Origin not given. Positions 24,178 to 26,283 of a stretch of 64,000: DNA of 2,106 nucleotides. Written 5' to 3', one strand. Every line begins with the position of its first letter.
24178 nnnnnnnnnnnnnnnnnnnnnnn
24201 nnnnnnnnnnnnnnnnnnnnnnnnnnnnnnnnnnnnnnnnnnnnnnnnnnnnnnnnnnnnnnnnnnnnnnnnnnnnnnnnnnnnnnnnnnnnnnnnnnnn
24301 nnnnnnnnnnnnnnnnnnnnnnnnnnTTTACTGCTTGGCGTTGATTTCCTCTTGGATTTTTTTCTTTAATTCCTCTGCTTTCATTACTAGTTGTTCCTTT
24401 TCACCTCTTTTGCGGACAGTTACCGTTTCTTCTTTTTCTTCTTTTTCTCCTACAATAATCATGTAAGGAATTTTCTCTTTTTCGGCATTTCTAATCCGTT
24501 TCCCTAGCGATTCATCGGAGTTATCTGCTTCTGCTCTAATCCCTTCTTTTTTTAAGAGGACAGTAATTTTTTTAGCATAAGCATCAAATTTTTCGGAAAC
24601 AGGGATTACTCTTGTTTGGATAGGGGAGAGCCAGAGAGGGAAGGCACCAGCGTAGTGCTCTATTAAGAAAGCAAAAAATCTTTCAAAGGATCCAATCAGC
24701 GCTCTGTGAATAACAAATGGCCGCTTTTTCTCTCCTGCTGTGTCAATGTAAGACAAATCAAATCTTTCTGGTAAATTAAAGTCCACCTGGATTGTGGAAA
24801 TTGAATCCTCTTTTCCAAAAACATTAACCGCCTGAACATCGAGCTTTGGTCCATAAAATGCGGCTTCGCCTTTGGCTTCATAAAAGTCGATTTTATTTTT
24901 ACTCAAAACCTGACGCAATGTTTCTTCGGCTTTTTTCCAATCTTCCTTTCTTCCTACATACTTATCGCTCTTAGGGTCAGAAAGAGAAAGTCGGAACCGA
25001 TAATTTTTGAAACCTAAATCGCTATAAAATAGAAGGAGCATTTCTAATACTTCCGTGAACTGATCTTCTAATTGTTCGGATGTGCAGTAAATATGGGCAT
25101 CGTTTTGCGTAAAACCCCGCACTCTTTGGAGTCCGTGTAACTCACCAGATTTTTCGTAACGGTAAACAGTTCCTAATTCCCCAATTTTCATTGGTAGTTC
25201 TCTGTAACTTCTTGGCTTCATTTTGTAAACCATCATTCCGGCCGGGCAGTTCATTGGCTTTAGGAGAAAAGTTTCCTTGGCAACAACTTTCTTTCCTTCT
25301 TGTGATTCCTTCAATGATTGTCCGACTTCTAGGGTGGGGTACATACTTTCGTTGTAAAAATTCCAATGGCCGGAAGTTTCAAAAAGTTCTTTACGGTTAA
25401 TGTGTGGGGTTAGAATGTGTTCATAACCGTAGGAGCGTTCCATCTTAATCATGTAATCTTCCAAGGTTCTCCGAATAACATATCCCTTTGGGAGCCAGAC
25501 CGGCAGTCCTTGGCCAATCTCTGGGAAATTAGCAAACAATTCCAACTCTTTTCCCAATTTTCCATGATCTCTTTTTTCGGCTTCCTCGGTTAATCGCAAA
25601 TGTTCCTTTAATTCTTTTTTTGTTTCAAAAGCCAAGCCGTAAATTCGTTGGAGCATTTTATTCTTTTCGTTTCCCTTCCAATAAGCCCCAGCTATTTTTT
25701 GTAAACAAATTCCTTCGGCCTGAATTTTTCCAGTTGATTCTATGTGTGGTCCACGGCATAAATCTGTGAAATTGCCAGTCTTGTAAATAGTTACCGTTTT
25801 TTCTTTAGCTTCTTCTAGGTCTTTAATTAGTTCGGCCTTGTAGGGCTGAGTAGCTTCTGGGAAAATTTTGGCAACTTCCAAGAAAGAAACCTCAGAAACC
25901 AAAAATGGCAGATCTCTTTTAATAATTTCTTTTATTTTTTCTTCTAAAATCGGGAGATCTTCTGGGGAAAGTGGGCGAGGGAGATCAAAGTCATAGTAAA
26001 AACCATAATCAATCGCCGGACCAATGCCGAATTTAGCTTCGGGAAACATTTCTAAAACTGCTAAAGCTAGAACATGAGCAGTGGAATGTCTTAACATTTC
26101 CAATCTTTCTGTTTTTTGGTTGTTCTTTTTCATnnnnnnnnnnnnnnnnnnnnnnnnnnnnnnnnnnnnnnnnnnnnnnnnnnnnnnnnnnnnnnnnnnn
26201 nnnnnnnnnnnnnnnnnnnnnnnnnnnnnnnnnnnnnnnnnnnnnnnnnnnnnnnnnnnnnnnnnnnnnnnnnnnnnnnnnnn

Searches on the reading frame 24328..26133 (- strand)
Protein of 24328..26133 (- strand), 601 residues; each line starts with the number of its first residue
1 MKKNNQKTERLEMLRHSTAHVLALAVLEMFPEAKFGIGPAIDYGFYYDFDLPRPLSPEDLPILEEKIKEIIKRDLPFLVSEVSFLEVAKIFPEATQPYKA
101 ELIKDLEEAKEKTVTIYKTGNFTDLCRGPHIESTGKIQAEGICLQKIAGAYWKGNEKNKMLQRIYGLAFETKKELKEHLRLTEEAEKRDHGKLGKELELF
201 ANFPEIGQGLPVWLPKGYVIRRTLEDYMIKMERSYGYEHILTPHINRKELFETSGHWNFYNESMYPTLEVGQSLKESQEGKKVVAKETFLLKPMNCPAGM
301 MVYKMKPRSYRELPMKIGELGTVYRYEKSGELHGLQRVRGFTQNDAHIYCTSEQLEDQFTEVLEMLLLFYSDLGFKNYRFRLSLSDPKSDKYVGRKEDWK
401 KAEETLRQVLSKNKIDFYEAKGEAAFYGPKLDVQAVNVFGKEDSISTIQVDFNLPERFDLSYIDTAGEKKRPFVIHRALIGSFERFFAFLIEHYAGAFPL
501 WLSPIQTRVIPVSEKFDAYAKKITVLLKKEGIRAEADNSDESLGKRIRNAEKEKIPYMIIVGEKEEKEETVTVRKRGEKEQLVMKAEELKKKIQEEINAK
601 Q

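Call 10: find_homologous_proteins(query=window:24328-26133:-)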
Query window:24328-26133:- (601 aa): 8000 proteins with E <= 0.001 among 8000 candidates; the best 120 are listed.
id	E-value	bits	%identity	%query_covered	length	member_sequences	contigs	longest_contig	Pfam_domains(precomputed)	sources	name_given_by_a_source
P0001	0.0e+0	1353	100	100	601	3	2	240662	PF03129.26,PF00587.31,PF07973.20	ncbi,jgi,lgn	jgi:threonyl-tRNA synthetase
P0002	0.0e+0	1018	75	99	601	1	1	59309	PF03129.26,PF00587.31,PF07973.20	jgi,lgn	jgi:threonyl-tRNA synthetase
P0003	0.0e+0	1013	74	99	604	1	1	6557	PF03129.26,PF00587.31,PF07973.20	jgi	jgi:threonyl-tRNA synthetase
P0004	0.0e+0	1010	74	99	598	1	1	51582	PF03129.26,PF00587.31,PF07973.20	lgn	-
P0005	3.9e-295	998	74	99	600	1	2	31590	PF03129.26,PF00587.31,PF07973.20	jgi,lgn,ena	-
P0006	1.2e-294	996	73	100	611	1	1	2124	PF03129.26,PF00587.31,PF07973.20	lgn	-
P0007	2.3e-292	989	72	99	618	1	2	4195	PF03129.26,PF00587.31,PF07973.20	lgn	-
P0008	1.6e-291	986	72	99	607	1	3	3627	PF03129.26,PF00587.31,PF07973.20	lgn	-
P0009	9.9e-291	983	73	99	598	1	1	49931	PF03129.26,PF00587.31,PF07973.20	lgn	-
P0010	1.0e-288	977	72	99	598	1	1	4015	PF03129.26,PF00587.31,PF07973.20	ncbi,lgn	ncbi:MAG: threonine--tRNA ligase [Patescibacteria group bacterium]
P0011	1.3e-285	966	73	95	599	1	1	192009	PF03129.26,PF00587.31,PF07973.20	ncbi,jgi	ncbi:MAG: threonine--tRNA ligase [Parcubacteria group bacterium]|jgi:threonyl-tRNA synthetase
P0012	2.8e-285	965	72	98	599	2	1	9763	PF03129.26,PF00587.31,PF07973.20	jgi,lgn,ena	-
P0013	2.9e-282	955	71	99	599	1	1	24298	PF03129.26,PF00587.31,PF07973.20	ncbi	-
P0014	5.5e-277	938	70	99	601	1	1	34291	PF03129.26,PF00587.31,PF07973.20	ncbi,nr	ncbi:MAG: threonine--tRNA ligase [Candidatus Moranbacteria bacterium]|nr:threonine--tRNA ligase [Can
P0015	5.2e-267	905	67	99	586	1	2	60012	PF03129.26,PF00587.31,PF07973.20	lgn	-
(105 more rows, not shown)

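Call 12: find_related_loci(query=window:24328-26133:-, collection=genome_contigs, flank=3000)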
Query window:24328-26133:- (601 aa) in genome_contigs; peptide patterns used: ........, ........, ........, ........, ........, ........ (x = any residue, [..] = any of these).
599 stretches matched a pattern (row limit reached: there are more); 532 encode a relative of the query (tblastn E <= 1e-3); the best 80 are kept; 80 distinct loci.
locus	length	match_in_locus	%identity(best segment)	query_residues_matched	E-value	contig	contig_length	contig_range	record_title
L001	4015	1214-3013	72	2-601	0e+0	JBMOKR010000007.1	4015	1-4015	MAG: Patescibacteria group bacterium isolate Betzabe_MAG003 MAG003_7, whole genome shotgun sequence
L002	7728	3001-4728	73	3-576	0e+0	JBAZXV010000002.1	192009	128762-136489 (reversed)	MAG: Parcubacteria group bacterium isolate SO_2017_GW1_64 NODE_565_length_192009_cov_1.605466_OW334_2017, whole genome s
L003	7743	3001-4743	65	3-597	0e+0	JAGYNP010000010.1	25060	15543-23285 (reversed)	MAG: Candidatus Moraniibacteriota bacterium isolate M55B148 k51_1698632_flag_0_multi_20.4980_len_25058, whole genome sho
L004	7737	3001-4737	65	9-601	0e+0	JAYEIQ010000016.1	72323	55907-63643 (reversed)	MAG: Patescibacteria group bacterium isolate MAG187 MAG187_16, whole genome shotgun sequence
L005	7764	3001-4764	63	3-600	0e+0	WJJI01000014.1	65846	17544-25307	MAG: Candidatus Moraniibacteriota bacterium isolate Bin_419 k141_1036018, whole genome shotgun sequence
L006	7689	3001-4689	62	1-576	0e+0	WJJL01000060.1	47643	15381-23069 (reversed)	MAG: Candidatus Moraniibacteriota bacterium isolate Bin_114 k141_4318888, whole genome shotgun sequence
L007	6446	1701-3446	58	6-600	0e+0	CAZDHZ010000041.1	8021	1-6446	MAG TPA_asm: uncultured Gammaproteobacteria bacterium isolate binchicken_co256_37 genome assembly, contig: NODE_25949_le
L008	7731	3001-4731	59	10-601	0e+0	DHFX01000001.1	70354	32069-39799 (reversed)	MAG TPA_asm: Candidatus Dojkabacteria bacterium UBA4813 UBA4813_contig_4713, whole genome shotgun sequence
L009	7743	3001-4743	61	4-601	0e+0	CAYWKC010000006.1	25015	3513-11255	MAG TPA_asm: uncultured Candidatus Saccharibacteria bacterium isolate SRP178699_co1_634 genome assembly, contig: NODE_22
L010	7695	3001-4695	57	9-573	0e+0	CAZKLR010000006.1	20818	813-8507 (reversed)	MAG TPA_asm: uncultured Candidatus Saccharibacteria bacterium isolate SRP294416_co1_206 genome assembly, contig: NODE_49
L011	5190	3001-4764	56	2-589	0e+0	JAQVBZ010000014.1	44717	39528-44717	MAG: Candidatus Paceibacterota bacterium isolate STD2_77 NODE_2817_length_44717_cov_5.753084_Sandtown_D2, whole genome s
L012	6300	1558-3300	54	9-601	0e+0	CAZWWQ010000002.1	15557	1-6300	MAG TPA_asm: uncultured Bdellovibrionales bacterium isolate binchicken_co291_201 genome assembly, contig: NODE_930_lengt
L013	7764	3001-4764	52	4-601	0e+0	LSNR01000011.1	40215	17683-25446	MAG: Parcubacteria group bacterium M6-OD1-3 Contig3574, whole genome shotgun sequence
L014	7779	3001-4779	53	6-593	0e+0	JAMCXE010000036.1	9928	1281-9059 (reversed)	MAG: Patescibacteria group bacterium isolate FK_Sedi_B_Bin.438 NODE_28649_length_9928_cov_4.1665, whole genome shotgun s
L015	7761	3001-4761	51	2-601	0e+0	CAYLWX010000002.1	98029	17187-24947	MAG TPA_asm: uncultured Bdellovibrionales bacterium isolate SRP090828_co2_165 genome assembly, contig: NODE_82_length_98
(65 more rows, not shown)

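Call 24: find_related_loci(query=window:24328-26133:-, collection=metagenome_contigs, flank=2000)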
Query window:24328-26133:- (601 aa) in metagenome_contigs; peptide patterns used: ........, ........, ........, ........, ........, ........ (x = any residue, [..] = any of these).
600 stretches matched a pattern (row limit reached: there are more); 419 encode a relative of the query (tblastn E <= 1e-3); the best 80 are kept; 80 distinct loci.
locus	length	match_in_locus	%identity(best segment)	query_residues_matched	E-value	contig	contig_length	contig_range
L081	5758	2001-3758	66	11-597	0e+0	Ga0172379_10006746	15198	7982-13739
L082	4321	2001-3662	62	1-576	0e+0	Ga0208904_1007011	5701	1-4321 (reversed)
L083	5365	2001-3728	61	5-601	0e+0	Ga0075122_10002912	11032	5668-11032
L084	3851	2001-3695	60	4-584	0e+0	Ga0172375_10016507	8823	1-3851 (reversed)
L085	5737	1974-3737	56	2-589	0e+0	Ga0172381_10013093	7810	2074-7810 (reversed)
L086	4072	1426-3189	56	2-589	0e+0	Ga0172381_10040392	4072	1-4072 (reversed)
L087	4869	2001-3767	55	1-589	0e+0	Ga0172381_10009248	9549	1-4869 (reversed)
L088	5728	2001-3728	59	11-600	0e+0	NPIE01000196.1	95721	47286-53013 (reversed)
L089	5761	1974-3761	53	7-601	0e+0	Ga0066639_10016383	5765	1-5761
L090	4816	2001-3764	52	4-601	0e+0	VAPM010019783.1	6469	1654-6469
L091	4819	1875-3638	52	11-597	0e+0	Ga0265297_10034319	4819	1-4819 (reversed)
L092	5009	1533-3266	51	4-600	0e+0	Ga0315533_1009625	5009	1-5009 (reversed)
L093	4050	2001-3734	51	4-600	0e+0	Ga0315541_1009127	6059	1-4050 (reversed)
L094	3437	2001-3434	62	6-496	0e+0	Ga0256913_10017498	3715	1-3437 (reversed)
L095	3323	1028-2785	52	6-601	0e+0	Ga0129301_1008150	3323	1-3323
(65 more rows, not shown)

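Call 27: find_encoding_contigs(protein=P0002, flank=1500, max_places=1)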
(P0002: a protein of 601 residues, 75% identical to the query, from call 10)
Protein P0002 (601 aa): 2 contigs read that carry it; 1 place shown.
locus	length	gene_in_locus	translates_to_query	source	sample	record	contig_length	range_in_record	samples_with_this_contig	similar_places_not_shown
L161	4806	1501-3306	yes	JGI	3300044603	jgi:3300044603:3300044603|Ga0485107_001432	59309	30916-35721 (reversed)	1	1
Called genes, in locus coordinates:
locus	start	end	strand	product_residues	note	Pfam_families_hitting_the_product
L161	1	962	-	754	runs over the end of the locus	PF00580:UvrD-helicase, PF13086:AAA_11 (weak), PF13245:AAA_19, PF13604:AAA_30 (faint), PF01443:Viral_helicase1 (faint), PF13361:UvrD_C, PF13538:UvrD_C_2, PF21196:PcrA_UvrD_tudor (faint)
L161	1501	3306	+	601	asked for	PF07973:tRNA_SAD, PF00587:tRNA-synt_2b, PF03129:HGTP_anticodon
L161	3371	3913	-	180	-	-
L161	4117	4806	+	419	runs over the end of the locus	PF00919:UPF0004, PF04055:Radical_SAM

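Call 28: find_encoding_contigs(protein=P0004, flank=1500, max_places=1)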
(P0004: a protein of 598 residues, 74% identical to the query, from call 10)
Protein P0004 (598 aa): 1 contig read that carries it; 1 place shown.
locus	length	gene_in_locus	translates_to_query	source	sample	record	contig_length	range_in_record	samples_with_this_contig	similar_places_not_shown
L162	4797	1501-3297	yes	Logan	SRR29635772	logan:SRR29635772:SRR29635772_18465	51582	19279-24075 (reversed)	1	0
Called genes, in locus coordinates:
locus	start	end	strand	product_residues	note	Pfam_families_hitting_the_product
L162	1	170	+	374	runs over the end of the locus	-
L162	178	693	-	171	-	PF02643:DUF192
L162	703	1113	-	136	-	PF02675:AdoMet_dc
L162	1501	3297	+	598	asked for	PF07973:tRNA_SAD, PF00587:tRNA-synt_2b, PF03129:HGTP_anticodon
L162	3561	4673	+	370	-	PF00919:UPF0004, PF04055:Radical_SAM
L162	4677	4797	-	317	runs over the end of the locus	PF21694:DNA_pol3_delta_C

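Call 29: find_encoding_contigs(protein=P0005, flank=1500, max_places=1)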
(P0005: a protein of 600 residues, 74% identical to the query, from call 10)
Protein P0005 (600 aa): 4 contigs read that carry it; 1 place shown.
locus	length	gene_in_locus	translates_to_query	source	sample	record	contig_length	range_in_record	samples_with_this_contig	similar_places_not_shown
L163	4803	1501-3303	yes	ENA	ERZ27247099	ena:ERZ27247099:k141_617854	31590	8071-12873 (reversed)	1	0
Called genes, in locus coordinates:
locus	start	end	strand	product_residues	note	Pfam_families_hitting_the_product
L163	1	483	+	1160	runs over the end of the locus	PF02811:PHP, PF07733:DNA_pol3_alpha, PF17657:DNA_pol3_finger, PF14579:HHH_6, PF01336:tRNA_anti-codon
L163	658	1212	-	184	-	PF01863:YgjP-like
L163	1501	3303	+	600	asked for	PF07973:tRNA_SAD, PF00587:tRNA-synt_2b, PF03129:HGTP_anticodon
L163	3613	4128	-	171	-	-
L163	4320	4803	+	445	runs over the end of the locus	PF00919:UPF0004, PF04055:Radical_SAM, PF01938:TRAM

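Call 30: find_encoding_contigs(protein=P0009, flank=1500, max_places=1)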
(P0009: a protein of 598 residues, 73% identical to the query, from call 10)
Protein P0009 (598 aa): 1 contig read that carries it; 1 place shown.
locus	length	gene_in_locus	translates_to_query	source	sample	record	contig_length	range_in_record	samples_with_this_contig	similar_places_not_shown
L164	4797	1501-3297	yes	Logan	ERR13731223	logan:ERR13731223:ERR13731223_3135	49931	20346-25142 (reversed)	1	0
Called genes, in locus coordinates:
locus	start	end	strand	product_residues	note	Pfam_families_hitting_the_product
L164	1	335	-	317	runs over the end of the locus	PF10648:Gmad2, PF10646:Germane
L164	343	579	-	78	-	-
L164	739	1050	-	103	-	-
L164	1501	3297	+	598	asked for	PF07973:tRNA_SAD, PF00587:tRNA-synt_2b, PF03129:HGTP_anticodon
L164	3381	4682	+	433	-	PF00919:UPF0004, PF04055:Radical_SAM, PF01938:TRAM (weak)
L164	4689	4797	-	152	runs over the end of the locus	PF00885:DMRL_synthase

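Call 31: find_encoding_contigs(protein=P0013, flank=1500, max_places=1)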
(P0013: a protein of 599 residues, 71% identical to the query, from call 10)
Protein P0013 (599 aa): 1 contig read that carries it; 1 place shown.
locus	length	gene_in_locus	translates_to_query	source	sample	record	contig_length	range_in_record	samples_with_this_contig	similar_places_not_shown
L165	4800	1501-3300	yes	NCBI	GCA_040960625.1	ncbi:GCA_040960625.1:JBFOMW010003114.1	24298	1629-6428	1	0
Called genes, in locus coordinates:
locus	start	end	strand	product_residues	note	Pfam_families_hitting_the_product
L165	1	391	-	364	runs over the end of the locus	PF01098:FTSW_RODA_SPOVE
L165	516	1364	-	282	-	-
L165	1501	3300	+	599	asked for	PF07973:tRNA_SAD, PF00587:tRNA-synt_2b, PF03129:HGTP_anticodon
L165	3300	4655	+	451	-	PF00919:UPF0004, PF01938:TRAM (faint), PF04055:Radical_SAM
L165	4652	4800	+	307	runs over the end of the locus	PF01745:IPT (weak), PF01715:IPPT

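Call 32: find_encoding_contigs(protein=P0014, flank=1500, max_places=1)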
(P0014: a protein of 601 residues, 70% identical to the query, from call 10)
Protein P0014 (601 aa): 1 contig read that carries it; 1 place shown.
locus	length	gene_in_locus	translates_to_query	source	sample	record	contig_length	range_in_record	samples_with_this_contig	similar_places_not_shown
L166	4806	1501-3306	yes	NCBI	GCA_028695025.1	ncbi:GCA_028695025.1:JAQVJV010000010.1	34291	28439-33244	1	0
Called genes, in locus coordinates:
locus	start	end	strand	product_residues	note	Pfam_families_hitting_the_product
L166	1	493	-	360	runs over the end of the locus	PF01098:FTSW_RODA_SPOVE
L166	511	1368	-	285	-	-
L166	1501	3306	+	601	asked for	PF07973:tRNA_SAD, PF00587:tRNA-synt_2b, PF03129:HGTP_anticodon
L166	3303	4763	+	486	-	PF00919:UPF0004, PF04055:Radical_SAM, PF01938:TRAM (faint)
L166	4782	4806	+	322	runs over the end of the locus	PF01745:IPT (weak), PF01715:IPPT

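Call 33: find_encoding_contigs(protein=P0003, flank=1500, max_places=1)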
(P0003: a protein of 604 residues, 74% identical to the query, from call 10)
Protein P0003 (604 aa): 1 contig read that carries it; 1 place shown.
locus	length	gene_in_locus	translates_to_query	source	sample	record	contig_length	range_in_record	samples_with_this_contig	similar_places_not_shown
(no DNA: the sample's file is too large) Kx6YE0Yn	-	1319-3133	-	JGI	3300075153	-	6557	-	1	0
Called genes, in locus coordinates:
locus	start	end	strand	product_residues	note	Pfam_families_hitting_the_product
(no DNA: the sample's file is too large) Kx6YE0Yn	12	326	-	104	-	-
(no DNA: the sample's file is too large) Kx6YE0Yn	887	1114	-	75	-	-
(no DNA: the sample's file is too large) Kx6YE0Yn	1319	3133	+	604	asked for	PF07973:tRNA_SAD, PF00587:tRNA-synt_2b, PF03129:HGTP_anticodon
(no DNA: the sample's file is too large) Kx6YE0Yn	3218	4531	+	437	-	PF00919:UPF0004, PF04055:Radical_SAM, PF01938:TRAM (weak), PF18693:TRAM_2 (faint)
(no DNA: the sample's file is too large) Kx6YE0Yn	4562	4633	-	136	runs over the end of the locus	-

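Call 34: find_encoding_contigs(protein=P0012, flank=1500, max_places=1)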
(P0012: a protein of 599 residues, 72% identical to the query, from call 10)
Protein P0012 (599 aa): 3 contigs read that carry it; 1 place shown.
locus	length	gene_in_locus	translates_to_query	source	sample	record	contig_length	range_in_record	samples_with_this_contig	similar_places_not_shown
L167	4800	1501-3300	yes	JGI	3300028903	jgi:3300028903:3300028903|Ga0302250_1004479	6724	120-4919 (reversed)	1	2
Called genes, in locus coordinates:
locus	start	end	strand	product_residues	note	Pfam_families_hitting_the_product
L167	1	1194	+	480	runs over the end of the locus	PF00587:tRNA-synt_2b, PF03129:HGTP_anticodon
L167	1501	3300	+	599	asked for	PF07973:tRNA_SAD, PF00587:tRNA-synt_2b, PF03129:HGTP_anticodon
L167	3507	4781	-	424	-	PF04055:Radical_SAM, PF13353:Fer4_12 (weak), PF13186:SPASM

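Call 46: find_encoding_contigs(protein=P0007, flank=1500, max_places=2)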
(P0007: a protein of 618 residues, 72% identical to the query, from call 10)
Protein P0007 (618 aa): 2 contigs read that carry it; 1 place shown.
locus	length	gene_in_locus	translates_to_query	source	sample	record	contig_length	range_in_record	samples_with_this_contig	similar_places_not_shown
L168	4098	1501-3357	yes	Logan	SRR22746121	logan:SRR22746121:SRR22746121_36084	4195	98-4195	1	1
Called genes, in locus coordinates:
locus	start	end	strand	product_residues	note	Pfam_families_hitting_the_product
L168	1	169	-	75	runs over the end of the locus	PF11680:DUF3276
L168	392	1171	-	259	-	PF04402:SIMPL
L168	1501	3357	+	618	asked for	PF07973:tRNA_SAD, PF00587:tRNA-synt_2b, PF03129:HGTP_anticodon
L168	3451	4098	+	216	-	?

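Call 47: find_encoding_contigs(protein=P0008, flank=1500, max_places=2)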
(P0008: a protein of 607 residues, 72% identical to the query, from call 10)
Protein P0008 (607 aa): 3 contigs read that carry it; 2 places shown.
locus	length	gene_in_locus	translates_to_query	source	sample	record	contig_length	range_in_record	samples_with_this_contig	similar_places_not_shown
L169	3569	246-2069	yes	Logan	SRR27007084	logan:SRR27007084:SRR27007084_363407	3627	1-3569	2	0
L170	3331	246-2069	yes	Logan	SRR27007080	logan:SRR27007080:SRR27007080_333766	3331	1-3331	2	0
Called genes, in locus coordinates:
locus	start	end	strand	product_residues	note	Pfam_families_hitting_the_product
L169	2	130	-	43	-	?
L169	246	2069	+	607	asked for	PF07973:tRNA_SAD, PF00587:tRNA-synt_2b, PF03129:HGTP_anticodon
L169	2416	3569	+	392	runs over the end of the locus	PF00919:UPF0004, PF04055:Radical_SAM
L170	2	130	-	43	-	?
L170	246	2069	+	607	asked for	PF07973:tRNA_SAD, PF00587:tRNA-synt_2b, PF03129:HGTP_anticodon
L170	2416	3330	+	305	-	?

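Call 48: find_encoding_contigs(protein=P0006, flank=1500, max_places=2)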
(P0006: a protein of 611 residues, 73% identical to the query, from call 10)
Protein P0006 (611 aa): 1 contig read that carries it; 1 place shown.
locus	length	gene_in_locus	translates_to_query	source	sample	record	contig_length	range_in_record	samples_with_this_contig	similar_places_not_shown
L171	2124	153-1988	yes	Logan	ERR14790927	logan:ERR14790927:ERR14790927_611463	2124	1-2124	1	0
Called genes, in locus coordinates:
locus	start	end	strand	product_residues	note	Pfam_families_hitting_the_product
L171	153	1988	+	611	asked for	PF07973:tRNA_SAD, PF00587:tRNA-synt_2b, PF03129:HGTP_anticodon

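Call 81: find_encoding_contigs(protein=P0001, flank=600, max_places=3)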
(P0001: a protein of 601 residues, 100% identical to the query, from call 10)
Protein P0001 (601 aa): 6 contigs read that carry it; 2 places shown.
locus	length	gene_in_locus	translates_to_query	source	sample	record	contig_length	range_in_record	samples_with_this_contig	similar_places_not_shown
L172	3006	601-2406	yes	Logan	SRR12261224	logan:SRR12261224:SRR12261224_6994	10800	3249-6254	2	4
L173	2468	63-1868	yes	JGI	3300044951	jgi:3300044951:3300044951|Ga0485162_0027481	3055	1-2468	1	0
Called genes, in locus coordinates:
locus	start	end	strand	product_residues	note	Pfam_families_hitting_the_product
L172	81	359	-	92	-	-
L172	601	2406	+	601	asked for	PF07973:tRNA_SAD, PF00587:tRNA-synt_2b, PF03129:HGTP_anticodon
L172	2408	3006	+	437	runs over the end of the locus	PF00919:UPF0004, PF04055:Radical_SAM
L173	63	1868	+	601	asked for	PF07973:tRNA_SAD, PF00587:tRNA-synt_2b, PF03129:HGTP_anticodon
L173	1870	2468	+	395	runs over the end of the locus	?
